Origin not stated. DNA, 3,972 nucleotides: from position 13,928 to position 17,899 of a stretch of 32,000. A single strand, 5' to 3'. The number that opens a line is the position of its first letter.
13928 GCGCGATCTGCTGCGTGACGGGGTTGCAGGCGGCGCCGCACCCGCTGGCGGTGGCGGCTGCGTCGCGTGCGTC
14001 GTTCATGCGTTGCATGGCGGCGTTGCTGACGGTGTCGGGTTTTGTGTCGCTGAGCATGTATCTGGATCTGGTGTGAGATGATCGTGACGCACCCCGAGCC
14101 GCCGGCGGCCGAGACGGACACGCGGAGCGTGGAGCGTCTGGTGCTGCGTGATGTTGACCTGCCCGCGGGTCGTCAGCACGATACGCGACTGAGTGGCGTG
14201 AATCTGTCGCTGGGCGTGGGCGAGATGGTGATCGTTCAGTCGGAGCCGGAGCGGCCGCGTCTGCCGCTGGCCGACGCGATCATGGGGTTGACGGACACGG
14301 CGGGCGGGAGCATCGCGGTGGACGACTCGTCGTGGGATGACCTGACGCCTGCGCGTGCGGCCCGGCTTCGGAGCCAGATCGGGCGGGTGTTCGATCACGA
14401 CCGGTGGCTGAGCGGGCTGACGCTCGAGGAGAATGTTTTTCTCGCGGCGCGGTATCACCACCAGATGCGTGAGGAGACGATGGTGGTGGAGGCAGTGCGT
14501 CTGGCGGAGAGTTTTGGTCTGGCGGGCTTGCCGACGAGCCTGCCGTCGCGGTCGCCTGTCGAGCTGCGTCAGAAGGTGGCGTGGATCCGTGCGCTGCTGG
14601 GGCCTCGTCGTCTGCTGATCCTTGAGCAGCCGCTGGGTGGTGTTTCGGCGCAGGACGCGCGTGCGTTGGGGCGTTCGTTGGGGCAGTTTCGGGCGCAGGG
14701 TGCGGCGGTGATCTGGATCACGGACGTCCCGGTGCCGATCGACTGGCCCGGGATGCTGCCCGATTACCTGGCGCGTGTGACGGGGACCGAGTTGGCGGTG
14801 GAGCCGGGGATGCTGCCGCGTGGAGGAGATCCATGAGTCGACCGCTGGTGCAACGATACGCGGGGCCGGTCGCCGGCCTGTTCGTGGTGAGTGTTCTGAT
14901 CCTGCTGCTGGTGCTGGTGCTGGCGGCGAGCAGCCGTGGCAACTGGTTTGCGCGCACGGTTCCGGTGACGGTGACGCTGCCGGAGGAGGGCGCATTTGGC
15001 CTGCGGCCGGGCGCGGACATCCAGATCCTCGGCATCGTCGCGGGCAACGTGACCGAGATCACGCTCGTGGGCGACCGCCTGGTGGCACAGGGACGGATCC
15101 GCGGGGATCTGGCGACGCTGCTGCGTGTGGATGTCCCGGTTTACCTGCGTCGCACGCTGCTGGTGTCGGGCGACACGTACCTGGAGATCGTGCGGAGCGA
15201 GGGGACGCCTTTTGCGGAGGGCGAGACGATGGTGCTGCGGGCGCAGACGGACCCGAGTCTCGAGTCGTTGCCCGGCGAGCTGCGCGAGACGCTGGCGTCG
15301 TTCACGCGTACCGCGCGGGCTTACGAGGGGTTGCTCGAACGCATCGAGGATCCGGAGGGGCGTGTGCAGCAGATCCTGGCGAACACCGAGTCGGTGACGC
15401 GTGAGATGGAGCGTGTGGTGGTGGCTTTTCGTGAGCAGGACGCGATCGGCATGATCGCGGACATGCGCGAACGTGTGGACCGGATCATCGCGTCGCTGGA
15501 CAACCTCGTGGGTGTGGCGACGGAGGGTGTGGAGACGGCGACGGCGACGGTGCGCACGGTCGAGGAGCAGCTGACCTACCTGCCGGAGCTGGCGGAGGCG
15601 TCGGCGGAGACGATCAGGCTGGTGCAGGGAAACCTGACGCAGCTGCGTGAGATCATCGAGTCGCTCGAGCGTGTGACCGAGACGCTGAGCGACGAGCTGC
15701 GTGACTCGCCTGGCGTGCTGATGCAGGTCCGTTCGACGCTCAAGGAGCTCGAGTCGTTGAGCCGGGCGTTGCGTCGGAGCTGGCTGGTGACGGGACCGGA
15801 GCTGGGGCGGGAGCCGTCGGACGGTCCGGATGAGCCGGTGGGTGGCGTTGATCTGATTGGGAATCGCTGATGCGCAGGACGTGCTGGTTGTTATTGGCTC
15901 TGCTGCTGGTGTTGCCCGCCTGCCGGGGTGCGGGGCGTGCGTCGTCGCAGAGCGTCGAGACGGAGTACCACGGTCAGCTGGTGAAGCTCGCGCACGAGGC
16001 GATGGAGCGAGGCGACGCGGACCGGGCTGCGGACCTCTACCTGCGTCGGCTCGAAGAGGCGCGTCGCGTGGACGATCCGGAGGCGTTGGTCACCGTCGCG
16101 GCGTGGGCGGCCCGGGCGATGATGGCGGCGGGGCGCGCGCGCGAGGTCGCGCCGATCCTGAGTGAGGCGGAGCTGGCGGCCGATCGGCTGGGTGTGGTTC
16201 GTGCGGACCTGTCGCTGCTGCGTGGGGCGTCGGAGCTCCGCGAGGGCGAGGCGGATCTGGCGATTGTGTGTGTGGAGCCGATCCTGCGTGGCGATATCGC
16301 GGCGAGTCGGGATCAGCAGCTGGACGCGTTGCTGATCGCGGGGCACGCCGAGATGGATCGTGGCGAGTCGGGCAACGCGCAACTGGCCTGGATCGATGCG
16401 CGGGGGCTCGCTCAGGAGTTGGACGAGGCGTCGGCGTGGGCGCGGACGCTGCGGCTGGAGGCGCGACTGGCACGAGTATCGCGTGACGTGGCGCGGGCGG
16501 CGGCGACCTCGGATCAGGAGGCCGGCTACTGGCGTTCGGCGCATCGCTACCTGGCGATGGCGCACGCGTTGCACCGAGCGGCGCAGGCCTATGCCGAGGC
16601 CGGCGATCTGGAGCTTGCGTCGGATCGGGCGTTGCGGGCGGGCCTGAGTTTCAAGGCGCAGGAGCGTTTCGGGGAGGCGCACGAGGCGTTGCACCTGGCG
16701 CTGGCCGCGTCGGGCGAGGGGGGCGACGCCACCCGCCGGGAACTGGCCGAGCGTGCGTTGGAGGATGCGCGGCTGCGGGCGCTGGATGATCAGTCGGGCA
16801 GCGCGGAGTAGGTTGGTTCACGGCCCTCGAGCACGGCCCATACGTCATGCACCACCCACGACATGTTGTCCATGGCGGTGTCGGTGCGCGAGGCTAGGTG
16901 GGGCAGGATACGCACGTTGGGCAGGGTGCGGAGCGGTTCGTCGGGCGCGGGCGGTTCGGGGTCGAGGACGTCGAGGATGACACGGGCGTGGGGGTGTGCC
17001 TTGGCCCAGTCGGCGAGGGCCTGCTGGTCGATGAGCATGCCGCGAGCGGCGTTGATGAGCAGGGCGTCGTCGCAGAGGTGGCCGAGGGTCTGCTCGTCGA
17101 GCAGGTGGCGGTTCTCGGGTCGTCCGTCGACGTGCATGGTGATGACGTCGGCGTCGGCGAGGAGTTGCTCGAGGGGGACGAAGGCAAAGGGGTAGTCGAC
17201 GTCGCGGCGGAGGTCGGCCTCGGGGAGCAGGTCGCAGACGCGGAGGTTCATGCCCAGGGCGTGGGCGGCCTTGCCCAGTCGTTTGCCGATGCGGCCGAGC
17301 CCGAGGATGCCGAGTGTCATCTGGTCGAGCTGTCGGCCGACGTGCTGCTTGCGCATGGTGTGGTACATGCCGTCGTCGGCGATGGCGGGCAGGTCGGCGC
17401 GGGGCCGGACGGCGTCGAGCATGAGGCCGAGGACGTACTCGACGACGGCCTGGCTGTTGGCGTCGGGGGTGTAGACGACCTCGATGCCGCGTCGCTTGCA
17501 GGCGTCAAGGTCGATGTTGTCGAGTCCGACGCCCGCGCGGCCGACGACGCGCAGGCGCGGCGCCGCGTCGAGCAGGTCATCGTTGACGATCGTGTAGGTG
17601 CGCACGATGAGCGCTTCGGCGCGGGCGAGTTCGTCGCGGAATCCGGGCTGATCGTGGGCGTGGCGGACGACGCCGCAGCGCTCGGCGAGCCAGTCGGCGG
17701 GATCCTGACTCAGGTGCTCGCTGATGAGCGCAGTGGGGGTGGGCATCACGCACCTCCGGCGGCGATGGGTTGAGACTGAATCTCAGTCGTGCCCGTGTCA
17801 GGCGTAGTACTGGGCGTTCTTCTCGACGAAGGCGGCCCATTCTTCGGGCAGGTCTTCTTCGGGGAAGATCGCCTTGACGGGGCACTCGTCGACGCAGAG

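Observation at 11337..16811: MscS channel hard-wired into an Mla/MCE-type lipid-transport operon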

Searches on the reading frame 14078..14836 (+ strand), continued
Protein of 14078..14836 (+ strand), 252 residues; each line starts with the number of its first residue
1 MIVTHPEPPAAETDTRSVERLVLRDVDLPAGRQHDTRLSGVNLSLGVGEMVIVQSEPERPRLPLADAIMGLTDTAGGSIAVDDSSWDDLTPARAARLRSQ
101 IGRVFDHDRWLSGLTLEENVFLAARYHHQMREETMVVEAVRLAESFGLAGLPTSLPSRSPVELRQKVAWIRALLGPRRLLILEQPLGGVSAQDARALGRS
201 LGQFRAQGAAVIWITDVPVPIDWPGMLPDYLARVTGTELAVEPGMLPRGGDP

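Call 52: search_protein_representatives(alignment_id=A3)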
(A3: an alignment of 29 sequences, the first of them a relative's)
Query: 29 sequences, 238 profile positions. Proteins with E-value up to 0.001 (for the whole library): 185899; up to 1e-10: 39570; up to 1e-30: 576. The best 150 are listed.
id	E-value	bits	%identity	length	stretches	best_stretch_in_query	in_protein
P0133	1.5e-90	318.9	-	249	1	4-230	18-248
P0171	5.6e-84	297.4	-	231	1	3-229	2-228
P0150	1.2e-83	296.4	-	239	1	3-234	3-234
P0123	2.6e-81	288.7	-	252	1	3-233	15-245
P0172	8.1e-78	277.2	-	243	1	3-235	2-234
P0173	8.7e-78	277.1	-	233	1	5-234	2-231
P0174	2.7e-77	275.5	-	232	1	5-229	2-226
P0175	3.9e-77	275.0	-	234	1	3-230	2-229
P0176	1.6e-76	273.0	-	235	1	3-232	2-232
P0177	3.1e-76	272.0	-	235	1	2-231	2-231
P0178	3.2e-76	272.0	-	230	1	6-228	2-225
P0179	2.0e-75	269.4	-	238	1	3-231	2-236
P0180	2.0e-75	269.4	-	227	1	8-228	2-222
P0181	5.0e-75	268.1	-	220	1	6-220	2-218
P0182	6.8e-75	267.7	-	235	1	5-232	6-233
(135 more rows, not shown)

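Call 56: list_cluster_members(proteins=[P0123, P0127, P0132, P0147, P0148, P0004, P0005])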
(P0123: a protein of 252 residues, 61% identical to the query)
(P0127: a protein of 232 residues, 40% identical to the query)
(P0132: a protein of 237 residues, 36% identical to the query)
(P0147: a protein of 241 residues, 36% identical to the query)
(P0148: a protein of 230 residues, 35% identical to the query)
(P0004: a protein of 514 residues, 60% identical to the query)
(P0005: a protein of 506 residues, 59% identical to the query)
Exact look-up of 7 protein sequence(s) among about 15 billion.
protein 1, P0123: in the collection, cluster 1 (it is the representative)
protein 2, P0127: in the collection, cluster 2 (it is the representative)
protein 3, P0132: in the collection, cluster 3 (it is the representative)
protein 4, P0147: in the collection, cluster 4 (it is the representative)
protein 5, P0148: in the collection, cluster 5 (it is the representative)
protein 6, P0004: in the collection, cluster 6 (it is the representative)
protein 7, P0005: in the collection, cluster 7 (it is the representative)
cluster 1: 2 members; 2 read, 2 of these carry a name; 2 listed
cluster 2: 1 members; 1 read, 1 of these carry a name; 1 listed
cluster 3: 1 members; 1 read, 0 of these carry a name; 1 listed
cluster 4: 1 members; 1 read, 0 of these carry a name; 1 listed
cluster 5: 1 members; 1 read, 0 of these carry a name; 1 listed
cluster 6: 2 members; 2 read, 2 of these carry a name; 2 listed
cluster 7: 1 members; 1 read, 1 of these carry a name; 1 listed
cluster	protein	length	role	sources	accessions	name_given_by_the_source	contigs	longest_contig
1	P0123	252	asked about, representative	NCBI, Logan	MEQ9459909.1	MAG: ATP-binding cassette domain-containing protein [Phycisphaeraceae bacterium]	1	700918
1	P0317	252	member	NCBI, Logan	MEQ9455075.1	MAG: ATP-binding cassette domain-containing protein [Phycisphaeraceae bacterium]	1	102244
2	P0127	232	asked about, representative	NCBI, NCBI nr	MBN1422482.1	MAG: hypothetical protein JXP34_27140 [Planctomycetes bacterium] | hypothetical protein [Planctomycetota bacterium]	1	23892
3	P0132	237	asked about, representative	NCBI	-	-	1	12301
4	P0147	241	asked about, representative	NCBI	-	-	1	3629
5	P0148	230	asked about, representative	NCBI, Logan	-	-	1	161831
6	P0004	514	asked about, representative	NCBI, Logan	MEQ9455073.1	MAG: mechanosensitive ion channel [Phycisphaeraceae bacterium]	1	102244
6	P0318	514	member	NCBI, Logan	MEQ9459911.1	MAG: mechanosensitive ion channel family protein [Phycisphaeraceae bacterium]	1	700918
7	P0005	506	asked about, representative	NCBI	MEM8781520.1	MAG: mechanosensitive ion channel domain-containing protein [Planctomycetota bacterium]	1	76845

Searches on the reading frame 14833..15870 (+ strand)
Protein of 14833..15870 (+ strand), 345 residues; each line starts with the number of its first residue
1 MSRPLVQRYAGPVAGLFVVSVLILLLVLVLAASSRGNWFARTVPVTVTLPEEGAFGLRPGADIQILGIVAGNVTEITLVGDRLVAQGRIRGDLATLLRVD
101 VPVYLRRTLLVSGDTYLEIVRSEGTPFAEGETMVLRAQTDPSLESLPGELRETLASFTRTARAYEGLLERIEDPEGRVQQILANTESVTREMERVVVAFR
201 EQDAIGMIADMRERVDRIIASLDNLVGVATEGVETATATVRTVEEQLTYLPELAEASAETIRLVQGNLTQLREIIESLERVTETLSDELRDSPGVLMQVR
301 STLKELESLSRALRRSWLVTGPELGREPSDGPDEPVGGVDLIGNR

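Call 4: search_protein_families(library=pfam, proteins=[window:14833-15870:+], max_evalue=0.01)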
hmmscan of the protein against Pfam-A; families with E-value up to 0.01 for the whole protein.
window:14833-15870:+ (345 aa): 4 families
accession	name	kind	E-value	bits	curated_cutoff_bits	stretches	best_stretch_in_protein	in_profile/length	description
PF02470.25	MlaD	-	5.3e-06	27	25.1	1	43-120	3-79/81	MlaD protein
PF07200.18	Mod_r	-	3.4e-05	24.3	30.1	1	212-318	15-119/146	Modifier of rudimentary (Mod(r)) protein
PF04108.17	ATG17_like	-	0.00014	21.9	43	1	158-313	20-178/355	Autophagy protein ATG17-like domain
PF06008.19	Laminin_I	-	0.0047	17.1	34.6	0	158-231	43-111/259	Laminin Domain I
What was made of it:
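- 14833..15870 (+): MCE (MlaD-like) protein: N-terminal TM anchor, one MCE domain (residues ~43-120) and a ~200-residue helical C-terminal region. PF02470, 27.0 bits against a cut-off of 25.1 (call 4).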

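Call 38: search_protein_families(library=ncbifam, proteins=[window:14833-15870:+], max_evalue=0.01)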
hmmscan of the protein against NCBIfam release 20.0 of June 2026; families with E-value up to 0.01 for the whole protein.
window:14833-15870:+ (345 aa): 7 families
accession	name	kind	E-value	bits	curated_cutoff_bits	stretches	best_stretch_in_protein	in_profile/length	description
TIGR00996.1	Mtu_fam_mce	paralog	9.7e-10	38.1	140.5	1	18-291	4-277/291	MCE family protein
TIGR04430.1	OM_asym_MlaD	equivalog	6.2e-06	26.1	135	1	13-123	8-116/146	outer membrane lipid asymmetry maintenance protein MlaD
TIGR02168.1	SMC_prok_B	equivalog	9.1e-05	20.4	567.35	1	139-295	803-961/1181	chromosome segregation protein SMC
TIGR02169.1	SMC_prok_A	equivalog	0.00045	18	729.4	1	143-314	332-504/1165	chromosome segregation protein SMC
NF053563.1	Rkd4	equivalog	0.004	15.3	860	0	190-308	279-398/747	arcadin-4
NF047515.1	SpiroCoCo_C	equivalog_domain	0.0041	16.3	125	0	178-286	99-214/313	SpiroCoCo family coiled-coil protein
NF002572.0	PRK02224.1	equivalog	0.0043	15.4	1087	1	142-308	252-419/888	DNA double-strand break repair ATPase Rad50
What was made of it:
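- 14833..15870 (+): TIGR00996 Mtu_fam_mce matches over residues 18-291 (call 38). Coiled-coil-type hits fall in residues 139-318 (calls 4, 38).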

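Call 68: search_solved_structures(query=window:14833-15867:+, max_evalue=0.01)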
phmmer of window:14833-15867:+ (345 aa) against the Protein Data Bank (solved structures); distinct sequences matched with E-value up to 0.01: 0.
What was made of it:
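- Tried and rejected: The MCE protein has no sequence match in the PDB (call 68).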

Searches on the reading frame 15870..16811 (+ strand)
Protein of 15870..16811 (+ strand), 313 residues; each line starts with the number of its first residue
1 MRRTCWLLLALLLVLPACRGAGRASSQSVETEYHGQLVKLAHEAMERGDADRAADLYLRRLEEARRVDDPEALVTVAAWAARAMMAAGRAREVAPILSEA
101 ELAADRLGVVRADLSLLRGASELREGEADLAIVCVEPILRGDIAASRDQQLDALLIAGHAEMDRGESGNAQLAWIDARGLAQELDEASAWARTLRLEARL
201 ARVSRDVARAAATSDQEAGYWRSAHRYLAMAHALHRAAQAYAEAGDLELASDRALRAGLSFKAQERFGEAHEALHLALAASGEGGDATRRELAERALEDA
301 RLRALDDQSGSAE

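Call 4: search_protein_families(library=pfam, proteins=[window:15870-16811:+], max_evalue=0.01)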
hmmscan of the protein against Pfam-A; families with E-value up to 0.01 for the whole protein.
window:15870-16811:+ (313 aa): 0 families

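Call 38: search_protein_families(library=ncbifam, proteins=[window:15870-16811:+], max_evalue=0.01)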
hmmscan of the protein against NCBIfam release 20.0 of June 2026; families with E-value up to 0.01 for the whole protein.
window:15870-16811:+ (313 aa): 1 family
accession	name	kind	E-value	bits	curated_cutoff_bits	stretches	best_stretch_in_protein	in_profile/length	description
TIGR03302.1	OM_YfiO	subfamily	0.0032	17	81.4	0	5-57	4-56/239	outer membrane protein assembly factor BamD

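Call 46: search_protein_families(library=pfam, alignment_id=A5, max_evalue=0.1)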
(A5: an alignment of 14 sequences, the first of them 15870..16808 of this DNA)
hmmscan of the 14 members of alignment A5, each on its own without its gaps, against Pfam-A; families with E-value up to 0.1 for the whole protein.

A. member 1, window:15870-16808:+ (313 aa): 0 families

B. families by the number of members that match (of 14 scanned): 31 families (the first 25 are shown)
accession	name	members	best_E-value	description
PF13424.12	TPR_12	10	3.4e-13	Tetratricopeptide repeat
PF07719.23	TPR_2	8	2e-08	Tetratricopeptide repeat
PF13432.12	TPR_16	7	2.4e-06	Tetratricopeptide repeat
PF14559.12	TPR_19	6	3.6e-07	Tetratricopeptide repeat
PF14938.12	SNAP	5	2.3e-07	Soluble NSF attachment protein, SNAP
PF00515.34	TPR_1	5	3.8e-06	Tetratricopeptide repeat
PF12895.13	ANAPC3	5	1.7e-05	Anaphase-promoting complex, cyclosome, subunit 3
PF13181.12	TPR_8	5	1.9e-05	Tetratricopeptide repeat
PF13428.12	TPR_14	5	0.00086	Tetratricopeptide repeat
PF13174.12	TPR_6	4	0.0015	Tetratricopeptide repeat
PF25058.1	ARM_TT21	3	9.2e-06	Tetratricopeptide repeat protein 21 ARM repeat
PF13374.12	TPR_10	3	0.0017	Tetratricopeptide repeat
PF25060.1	ARM_TT21_2nd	3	0.0068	Tetratricopeptide repeat protein 21 second ARM domain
PF09976.15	TPR_21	3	0.0088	Tetratricopeptide repeat-like domain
PF17874.7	TPR_MalT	2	1.1e-07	MalT-like TPR region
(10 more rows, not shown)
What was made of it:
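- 15870..16811 (+): TPR lipoprotein, last gene of the cassette. Its 3' end overlaps the convergent dehydrogenase gene by 22 nt. TPR Pfam families hit 10 of 14 homologues, best E 3.4e-13 (call 46).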

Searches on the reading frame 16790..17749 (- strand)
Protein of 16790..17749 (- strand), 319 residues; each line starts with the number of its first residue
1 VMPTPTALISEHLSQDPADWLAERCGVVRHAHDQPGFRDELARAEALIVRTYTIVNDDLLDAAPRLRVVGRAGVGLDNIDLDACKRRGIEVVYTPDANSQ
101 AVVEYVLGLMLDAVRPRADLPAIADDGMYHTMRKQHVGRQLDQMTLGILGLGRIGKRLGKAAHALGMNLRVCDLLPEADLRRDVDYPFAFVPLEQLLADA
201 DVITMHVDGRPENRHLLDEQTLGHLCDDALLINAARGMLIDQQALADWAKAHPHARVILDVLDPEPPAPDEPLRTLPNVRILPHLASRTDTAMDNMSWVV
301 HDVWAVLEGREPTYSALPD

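Call 4: search_protein_families(library=pfam, proteins=[window:16790-17749:-], max_evalue=0.01)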
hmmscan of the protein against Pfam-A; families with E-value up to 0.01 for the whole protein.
window:16790-17749:- (319 aa): 3 families
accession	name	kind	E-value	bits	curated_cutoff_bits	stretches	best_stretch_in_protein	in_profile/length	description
PF02826.25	2-Hacid_dh_C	-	2e-42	145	25.1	1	107-286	1-178/178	D-isomer specific 2-hydroxyacid dehydrogenase, NAD binding domain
PF00389.36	2-Hacid_dh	-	5e-25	88.2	24.6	1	9-310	3-127/134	D-isomer specific 2-hydroxyacid dehydrogenase, catalytic domain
PF22660.2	RS_preATP-grasp-like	-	0.0016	19.2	27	0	144-206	2-69/98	Ribonucleotide synthetase preATP-grasp domain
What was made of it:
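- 16790..17749 (-): D-2-hydroxyacid dehydrogenase gene, convergent. It marks the ancestral right flank: in outgroup genomes it directly follows mscS. PF02826 and PF00389 (call 4).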
